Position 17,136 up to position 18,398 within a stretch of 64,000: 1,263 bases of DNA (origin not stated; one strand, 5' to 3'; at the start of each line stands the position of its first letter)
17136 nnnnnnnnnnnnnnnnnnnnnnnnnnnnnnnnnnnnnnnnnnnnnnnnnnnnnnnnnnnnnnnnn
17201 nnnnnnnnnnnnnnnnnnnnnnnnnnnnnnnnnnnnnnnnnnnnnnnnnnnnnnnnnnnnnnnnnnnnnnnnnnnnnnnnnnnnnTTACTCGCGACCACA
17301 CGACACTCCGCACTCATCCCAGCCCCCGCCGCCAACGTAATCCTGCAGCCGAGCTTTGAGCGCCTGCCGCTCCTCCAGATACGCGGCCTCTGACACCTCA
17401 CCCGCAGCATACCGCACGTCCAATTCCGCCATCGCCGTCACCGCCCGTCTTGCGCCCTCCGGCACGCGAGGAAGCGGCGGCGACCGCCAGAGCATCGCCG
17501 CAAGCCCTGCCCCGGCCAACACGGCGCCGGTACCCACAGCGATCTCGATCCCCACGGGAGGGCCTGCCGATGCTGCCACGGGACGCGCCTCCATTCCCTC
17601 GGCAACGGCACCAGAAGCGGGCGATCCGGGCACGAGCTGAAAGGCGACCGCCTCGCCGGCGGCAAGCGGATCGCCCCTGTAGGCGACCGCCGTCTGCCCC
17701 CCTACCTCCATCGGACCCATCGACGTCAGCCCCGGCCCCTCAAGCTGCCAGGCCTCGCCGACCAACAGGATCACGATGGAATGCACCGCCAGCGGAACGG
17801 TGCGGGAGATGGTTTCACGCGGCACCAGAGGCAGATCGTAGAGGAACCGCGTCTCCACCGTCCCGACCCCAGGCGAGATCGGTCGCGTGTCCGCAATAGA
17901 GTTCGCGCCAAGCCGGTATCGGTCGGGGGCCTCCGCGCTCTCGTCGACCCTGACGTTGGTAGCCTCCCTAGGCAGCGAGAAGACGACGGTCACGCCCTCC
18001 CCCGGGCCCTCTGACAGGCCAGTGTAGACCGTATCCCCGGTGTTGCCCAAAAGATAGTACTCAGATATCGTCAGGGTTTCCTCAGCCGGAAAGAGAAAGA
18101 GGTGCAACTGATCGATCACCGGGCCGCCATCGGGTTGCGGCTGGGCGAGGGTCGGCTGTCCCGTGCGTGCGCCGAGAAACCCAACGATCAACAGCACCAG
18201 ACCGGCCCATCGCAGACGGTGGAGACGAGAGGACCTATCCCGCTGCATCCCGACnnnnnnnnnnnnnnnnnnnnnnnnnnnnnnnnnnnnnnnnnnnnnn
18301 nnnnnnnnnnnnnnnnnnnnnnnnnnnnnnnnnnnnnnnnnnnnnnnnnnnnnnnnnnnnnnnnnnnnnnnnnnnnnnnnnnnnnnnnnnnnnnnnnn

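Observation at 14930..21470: Variant System I cytochrome c maturation operon: Cys-type CcmE, no CcmH/CcmI, and two uncharacterised membrane proteins inserted between ccmF and ccmA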

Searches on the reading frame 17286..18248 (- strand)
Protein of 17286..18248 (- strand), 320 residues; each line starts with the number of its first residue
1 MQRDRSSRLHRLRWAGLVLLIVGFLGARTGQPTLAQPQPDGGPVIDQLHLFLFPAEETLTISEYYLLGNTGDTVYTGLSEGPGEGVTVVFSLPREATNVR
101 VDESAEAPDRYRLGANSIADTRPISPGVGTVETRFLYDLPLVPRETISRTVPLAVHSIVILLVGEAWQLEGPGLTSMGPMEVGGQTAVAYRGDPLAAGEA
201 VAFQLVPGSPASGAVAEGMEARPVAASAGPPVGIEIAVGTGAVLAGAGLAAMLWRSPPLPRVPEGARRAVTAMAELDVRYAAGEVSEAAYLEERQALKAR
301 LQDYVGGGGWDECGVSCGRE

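Call 4: search_protein_families(library=pfam, proteins=[window:17286-18248:-], max_evalue=0.01)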
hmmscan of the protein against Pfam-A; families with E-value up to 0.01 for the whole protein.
window:17286-18248:- (320 aa): 0 families

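Call 5: search_protein_families(library=ncbifam, proteins=[window:17286-18248:-], max_evalue=0.1)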
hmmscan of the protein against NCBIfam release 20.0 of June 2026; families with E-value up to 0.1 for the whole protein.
window:17286-18248:- (320 aa): 0 families

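Call 6: find_homologous_proteins(query=window:17286-18248:-, max_evalue=0.001)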
Query window:17286-18248:- (320 aa): 3 proteins with E <= 0.001 among 8000 candidates.
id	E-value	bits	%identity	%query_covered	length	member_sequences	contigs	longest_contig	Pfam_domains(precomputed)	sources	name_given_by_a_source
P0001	2.8e-204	696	100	100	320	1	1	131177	-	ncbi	ncbi:MAG: hypothetical protein ACP5HG_00325 [Anaerolineae bacterium]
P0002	9.6e-118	412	70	87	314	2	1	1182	-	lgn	-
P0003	1.9e-16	79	31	86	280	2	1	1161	-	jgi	jgi:hypothetical protein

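Call 13: find_encoding_contigs(protein=P0003, flank=8000, max_places=3)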
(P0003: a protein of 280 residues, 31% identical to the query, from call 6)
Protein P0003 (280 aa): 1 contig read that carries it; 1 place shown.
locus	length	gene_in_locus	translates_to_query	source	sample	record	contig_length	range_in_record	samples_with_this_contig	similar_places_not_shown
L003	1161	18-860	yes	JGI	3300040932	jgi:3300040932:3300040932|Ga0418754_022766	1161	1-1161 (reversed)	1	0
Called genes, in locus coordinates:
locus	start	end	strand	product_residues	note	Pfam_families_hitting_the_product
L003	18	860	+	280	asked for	-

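Call 21: search_protein_representatives(alignment_id=A1)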
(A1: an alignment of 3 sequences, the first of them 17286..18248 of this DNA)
Query: 3 sequences, 313 profile positions. Proteins with E-value up to 0.001 (for the whole library): 2817; up to 1e-10: 1410; up to 1e-30: 103. The best 150 are listed.
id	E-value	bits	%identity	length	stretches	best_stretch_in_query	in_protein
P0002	2.8e-168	575.4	-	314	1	1-312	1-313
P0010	8.2e-84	298.0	-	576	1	2-306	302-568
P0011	1.8e-72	260.7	-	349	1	32-310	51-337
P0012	2.5e-71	256.9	-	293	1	24-310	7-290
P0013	1.0e-70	255.0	-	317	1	14-306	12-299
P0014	1.5e-66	241.2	-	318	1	17-304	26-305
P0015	1.0e-65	238.5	-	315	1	13-304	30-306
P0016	1.2e-62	228.4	-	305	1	14-305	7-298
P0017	8.8e-56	205.9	-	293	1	14-306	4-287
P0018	9.5e-56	205.8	-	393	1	31-307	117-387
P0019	4.8e-55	203.5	-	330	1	31-310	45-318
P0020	2.6e-52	194.5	-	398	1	12-305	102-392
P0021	4.7e-52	193.6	-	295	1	35-306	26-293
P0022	1.9e-50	188.4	-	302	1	12-306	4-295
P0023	5.3e-49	183.6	-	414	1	28-306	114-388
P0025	1.5e-48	182.1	-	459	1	26-306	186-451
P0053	1.5e-38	149.3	-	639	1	26-304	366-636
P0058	3.6e-37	144.8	-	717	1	32-309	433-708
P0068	2.9e-35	138.5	-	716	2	30-266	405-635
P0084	3.7e-32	128.3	-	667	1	29-304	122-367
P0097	2.4e-31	125.6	-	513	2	30-222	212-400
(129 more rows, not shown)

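Call 23: search_protein_families(library=pfam, proteins=[P0010, P0018, P0020, P0053, P0058, P0068, P0084, P0025, P0097, P0011], max_evalue=0.01)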
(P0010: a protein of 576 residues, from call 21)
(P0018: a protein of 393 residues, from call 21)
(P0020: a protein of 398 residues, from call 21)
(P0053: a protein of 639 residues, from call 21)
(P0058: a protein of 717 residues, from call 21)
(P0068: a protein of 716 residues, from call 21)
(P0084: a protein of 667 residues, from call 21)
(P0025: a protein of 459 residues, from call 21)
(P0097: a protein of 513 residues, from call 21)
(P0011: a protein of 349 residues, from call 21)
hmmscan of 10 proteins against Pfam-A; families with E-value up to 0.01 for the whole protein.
P0010 (576 aa): 5 families
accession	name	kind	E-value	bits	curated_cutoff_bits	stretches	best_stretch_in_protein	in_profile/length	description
PF13442.11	Cytochrome_CBB3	-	7.5e-21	74.7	27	2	55-140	3-67/68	Cytochrome C oxidase, cbb3-type, subunit III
PF00034.26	Cytochrom_C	-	3.2e-15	57.7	21.3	1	57-144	3-89/90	Cytochrome c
PF13620.12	CarboxypepD_reg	-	1.9e-05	25.4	32.3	1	244-328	1-78/82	Carboxypeptidase regulatory-like domain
PF09851.14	SHOCT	-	0.00018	21.5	27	1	534-560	1-27/28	Short C-terminal domain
PF05120.17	GvpG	-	0.0025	18.4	30.6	1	534-563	35-64/67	Gas vesicle protein G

P0018 (393 aa): 0 families

P0020 (398 aa): 0 families

P0053 (639 aa): 3 families
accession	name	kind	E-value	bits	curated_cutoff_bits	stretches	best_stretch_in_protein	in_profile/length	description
PF13442.11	Cytochrome_CBB3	-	1e-26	93.5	27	2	180-267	2-68/68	Cytochrome C oxidase, cbb3-type, subunit III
PF00034.26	Cytochrom_C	-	2.1e-24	87.1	21.3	2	181-269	1-88/90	Cytochrome c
PF14495.11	Cytochrom_C550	-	0.0011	19.1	27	0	178-197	23-42/136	Cytochrome c-550 domain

P0058 (717 aa): 0 families

P0068 (716 aa): 3 families
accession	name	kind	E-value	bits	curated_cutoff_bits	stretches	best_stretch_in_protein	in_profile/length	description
PF13442.11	Cytochrome_CBB3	-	3.7e-30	104.5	27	2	150-232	2-68/68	Cytochrome C oxidase, cbb3-type, subunit III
PF00034.26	Cytochrom_C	-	2.2e-24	87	21.3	2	152-234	2-88/90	Cytochrome c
PF13620.12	CarboxypepD_reg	-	0.0012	19.6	32.3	1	322-395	1-70/82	Carboxypeptidase regulatory-like domain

P0084 (667 aa): 2 families
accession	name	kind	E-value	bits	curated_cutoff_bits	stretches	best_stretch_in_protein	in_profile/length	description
PF00834.25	Ribul_P_3_epim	-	1.1e-05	25.3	21.1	1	431-636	17-198/198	Ribulose-phosphate 3 epimerase family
PF13620.12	CarboxypepD_reg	-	0.00046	20.9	32.3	1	39-98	1-54/82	Carboxypeptidase regulatory-like domain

P0025 (459 aa): 5 families
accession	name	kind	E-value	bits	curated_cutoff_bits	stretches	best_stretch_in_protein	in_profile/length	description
PF13248.11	Zn_ribbon_3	-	3.3e-05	23.6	27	1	57-80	3-26/26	zinc-ribbon domain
PF24460.1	DUF7575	-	0.00017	21.3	28.5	1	56-80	3-27/28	Domain of unknown function (DUF7575)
PF13240.11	Zn_Ribbon_1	-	0.00018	21.6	25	1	59-80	2-23/23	zinc-ribbon domain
PF12773.13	DZR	-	0.00023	21.7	27.3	1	59-79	1-21/45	Double zinc ribbon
PF09297.16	Zn_ribbon_NUD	-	0.002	18.2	24.8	0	50-64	15-29/32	NADH pyrophosphatase zinc ribbon domain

P0097 (513 aa): 3 families
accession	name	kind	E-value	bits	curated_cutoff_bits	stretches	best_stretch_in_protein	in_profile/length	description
PF13442.11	Cytochrome_CBB3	-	0.00027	21.6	27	1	6-40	34-68/68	Cytochrome C oxidase, cbb3-type, subunit III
PF13620.12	CarboxypepD_reg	-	0.0015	19.3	32.3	1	129-197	1-65/82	Carboxypeptidase regulatory-like domain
PF05120.17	GvpG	-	0.0042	17.7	30.6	1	470-508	29-67/67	Gas vesicle protein G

P0011 (349 aa): 0 families

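Call 26: find_homologous_proteins(query=A4, max_evalue=0.00001)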
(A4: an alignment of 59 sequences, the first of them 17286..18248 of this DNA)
Query A4 (59 sequences) (320 aa, profile of the alignment): 20 proteins with E <= 0.00001 among 8000 candidates.
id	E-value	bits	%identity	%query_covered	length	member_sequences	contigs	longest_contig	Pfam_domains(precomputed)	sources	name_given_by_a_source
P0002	6.8e-98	345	70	87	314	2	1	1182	-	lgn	-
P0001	3.2e-93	330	100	100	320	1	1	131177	-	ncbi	ncbi:MAG: hypothetical protein ACP5HG_00325 [Anaerolineae bacterium]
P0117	4.6e-72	261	29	78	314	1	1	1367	-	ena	-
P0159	1.0e-70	256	27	80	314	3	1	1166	-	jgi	jgi:hypothetical protein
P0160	1.3e-70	256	26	90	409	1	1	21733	-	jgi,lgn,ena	-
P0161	9.2e-70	253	31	80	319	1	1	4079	-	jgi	jgi:hypothetical protein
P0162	1.3e-69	253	28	88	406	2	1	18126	-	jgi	jgi:hypothetical protein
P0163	4.4e-69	251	25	88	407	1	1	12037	-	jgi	jgi:hypothetical protein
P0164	4.7e-69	251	29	58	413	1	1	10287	-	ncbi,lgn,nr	ncbi:MAG: hypothetical protein JXM73_18955 [Anaerolineae bacterium]|nr:hypothetical protein [Anaerol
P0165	2.8e-68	248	28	83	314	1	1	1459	-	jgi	jgi:hypothetical protein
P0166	2.8e-68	248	34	85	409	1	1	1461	-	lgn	-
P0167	1.2e-67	246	28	82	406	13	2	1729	PF13620.13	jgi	-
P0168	1.8e-67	246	28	60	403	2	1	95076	-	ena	-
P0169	8.0e-67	243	26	85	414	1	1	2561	-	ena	-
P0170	9.3e-67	243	27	82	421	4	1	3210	-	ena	-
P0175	8.7e-54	201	28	52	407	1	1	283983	-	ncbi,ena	-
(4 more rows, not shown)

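Call 27: find_encoding_contigs(protein=P0175, flank=9000, max_places=2)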
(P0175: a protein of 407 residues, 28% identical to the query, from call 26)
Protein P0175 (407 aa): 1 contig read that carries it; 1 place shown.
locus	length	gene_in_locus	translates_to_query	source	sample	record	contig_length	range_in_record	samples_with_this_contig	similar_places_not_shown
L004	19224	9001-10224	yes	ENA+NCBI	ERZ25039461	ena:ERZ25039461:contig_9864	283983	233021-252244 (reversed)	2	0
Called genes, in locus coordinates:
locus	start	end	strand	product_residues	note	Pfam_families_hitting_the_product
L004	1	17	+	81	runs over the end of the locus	-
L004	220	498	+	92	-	PF02583:Trns_repr_metal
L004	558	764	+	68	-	PF00403:HMA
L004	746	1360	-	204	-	-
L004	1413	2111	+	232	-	PF00122:E1-E2_ATPase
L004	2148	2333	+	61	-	-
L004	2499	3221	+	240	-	PF00702:Hydrolase, PF08282:Hydrolase_3 (faint)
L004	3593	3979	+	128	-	PF01323:DSBA, PF13462:Thioredoxin_4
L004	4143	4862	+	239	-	PF01323:DSBA, PF13462:Thioredoxin_4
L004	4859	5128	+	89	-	-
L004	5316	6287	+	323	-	-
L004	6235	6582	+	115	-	PF03100:CcmE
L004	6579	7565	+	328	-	PF01578:Cytochrom_C_asm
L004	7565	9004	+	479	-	PF16327:CcmF_C, PF12773:DZR, PF13248:Zn_ribbon_3 (weak), PF13240:Zn_Ribbon_1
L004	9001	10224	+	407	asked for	-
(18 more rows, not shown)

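Call 28: find_encoding_contigs(protein=P0168, flank=9000, max_places=2)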
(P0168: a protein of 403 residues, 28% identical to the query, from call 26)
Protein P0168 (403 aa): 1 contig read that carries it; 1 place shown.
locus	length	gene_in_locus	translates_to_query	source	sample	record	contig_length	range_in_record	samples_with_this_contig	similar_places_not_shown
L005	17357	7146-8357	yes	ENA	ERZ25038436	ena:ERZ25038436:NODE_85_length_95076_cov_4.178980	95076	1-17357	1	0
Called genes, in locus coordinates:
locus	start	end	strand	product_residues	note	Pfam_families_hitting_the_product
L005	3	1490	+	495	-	?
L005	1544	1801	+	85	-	-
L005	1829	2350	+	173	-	PF13462:Thioredoxin_4, PF01323:DSBA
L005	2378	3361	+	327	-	PF01323:DSBA, PF13462:Thioredoxin_4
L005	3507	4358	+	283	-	-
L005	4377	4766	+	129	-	PF03100:CcmE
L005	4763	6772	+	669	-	PF01578:Cytochrom_C_asm, PF16327:CcmF_C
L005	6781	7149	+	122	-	PF17032:Zn_ribbon_15 (faint), PF18912:DZR_2 (faint), PF24460:DUF7575 (faint), PF12773:DZR, PF13240:Zn_Ribbon_1 (weak), PF13248:Zn_ribbon_3, PF13240:Zn_Ribbon_1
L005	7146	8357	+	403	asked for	-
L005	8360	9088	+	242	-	PF00005:ABC_tran, PF13175:AAA_15 (faint), PF13304:AAA_21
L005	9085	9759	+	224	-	PF01061:ABC2_membrane, PF03379:CcmB, PF12698:ABC2_membrane_3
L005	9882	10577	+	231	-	PF01578:Cytochrom_C_asm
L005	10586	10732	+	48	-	-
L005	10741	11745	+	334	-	PF02683:DsbD_TM (weak)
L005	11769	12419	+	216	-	PF09858:DUF2085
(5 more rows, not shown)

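Call 29: find_encoding_contigs(protein=P0160, flank=9000, max_places=2)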
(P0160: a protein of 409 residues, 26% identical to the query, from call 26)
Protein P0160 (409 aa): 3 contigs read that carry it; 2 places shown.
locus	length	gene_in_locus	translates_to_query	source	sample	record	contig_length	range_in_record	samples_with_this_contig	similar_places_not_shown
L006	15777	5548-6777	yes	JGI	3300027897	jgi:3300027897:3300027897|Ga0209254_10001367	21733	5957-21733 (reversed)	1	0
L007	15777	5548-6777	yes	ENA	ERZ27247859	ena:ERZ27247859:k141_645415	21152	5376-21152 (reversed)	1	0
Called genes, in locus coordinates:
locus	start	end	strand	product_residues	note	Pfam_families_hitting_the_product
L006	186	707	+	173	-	PF01323:DSBA, PF13462:Thioredoxin_4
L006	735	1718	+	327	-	PF01323:DSBA (weak), PF13462:Thioredoxin_4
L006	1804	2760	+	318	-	-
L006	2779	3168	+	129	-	PF03100:CcmE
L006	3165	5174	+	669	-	PF01578:Cytochrom_C_asm, PF16327:CcmF_C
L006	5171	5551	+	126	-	PF17032:Zn_ribbon_15 (faint), PF18912:DZR_2 (faint), PF12773:DZR, PF13240:Zn_Ribbon_1, PF13248:Zn_ribbon_3 (weak)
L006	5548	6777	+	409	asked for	-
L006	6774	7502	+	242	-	PF00005:ABC_tran, PF13304:AAA_21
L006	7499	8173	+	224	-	PF01061:ABC2_membrane, PF03379:CcmB, PF12698:ABC2_membrane_3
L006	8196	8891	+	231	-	PF01578:Cytochrom_C_asm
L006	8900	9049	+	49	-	-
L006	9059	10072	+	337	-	PF02683:DsbD_TM (weak)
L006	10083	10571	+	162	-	PF00578:AhpC-TSA, PF08534:Redoxin, PF00085:Thioredoxin (weak), PF13098:Thioredoxin_2, PF13905:Thioredoxin_8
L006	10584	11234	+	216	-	PF09858:DUF2085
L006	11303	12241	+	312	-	PF20030:bpMoxR, PF00004:AAA, PF05496:RuvB_N (weak), PF07726:AAA_3, PF07728:AAA_5, PF17863:AAA_lid_2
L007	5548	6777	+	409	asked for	-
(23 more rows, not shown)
